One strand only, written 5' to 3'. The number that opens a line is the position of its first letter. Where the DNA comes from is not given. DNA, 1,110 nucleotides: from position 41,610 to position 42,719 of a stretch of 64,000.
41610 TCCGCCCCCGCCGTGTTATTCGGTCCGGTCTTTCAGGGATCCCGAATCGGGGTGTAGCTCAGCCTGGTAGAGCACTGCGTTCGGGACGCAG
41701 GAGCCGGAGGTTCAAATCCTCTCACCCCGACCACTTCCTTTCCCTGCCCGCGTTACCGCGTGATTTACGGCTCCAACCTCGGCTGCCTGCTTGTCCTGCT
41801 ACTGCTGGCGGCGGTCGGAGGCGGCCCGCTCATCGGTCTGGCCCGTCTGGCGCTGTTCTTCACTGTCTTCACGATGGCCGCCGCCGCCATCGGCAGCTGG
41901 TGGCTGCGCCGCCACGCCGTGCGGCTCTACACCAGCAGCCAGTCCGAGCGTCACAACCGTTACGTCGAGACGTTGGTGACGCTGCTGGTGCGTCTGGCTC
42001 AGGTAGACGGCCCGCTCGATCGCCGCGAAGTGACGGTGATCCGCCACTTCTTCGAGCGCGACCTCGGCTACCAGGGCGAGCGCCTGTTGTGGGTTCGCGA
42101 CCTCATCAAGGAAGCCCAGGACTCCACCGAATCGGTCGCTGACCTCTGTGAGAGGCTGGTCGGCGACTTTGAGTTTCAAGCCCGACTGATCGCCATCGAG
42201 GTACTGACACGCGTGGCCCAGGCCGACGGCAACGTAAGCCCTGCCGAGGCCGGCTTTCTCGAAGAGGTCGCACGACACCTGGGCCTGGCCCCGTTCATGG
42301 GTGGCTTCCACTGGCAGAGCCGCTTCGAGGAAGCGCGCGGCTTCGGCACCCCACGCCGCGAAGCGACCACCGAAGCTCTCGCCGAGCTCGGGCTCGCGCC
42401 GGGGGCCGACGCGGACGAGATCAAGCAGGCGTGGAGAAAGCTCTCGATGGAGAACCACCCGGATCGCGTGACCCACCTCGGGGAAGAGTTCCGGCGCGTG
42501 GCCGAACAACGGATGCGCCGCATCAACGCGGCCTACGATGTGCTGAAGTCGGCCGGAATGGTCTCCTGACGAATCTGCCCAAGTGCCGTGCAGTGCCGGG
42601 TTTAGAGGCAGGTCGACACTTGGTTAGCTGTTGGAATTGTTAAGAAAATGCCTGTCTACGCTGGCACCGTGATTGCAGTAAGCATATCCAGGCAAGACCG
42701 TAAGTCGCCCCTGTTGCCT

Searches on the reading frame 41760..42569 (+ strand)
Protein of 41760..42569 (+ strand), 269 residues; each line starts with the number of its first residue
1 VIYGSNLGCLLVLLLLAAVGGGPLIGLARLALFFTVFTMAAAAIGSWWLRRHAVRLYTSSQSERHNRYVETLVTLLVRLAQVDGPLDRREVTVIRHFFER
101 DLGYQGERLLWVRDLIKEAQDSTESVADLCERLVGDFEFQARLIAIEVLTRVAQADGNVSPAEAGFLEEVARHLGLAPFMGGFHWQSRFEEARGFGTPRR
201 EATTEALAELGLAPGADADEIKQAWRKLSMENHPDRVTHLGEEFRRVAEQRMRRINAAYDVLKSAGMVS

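Call 49: search_protein_families(library=pfam, proteins=[window:41760-42569:+], max_evalue=0.001)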
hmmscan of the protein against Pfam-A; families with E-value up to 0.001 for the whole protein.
window:41760-42569:+ (269 aa): 3 families
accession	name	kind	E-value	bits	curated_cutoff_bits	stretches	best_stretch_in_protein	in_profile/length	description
PF05099.18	TerB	-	3.9e-17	63.1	24.4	1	72-178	4-110/118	Tellurite resistance protein TerB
PF00226.36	DnaJ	-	1.3e-10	41.6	27.8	1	210-264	6-55/63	DnaJ domain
PF04391.17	DUF533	-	0.00025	21.1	29.6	0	36-178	37-168/178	Protein of unknown function (DUF533)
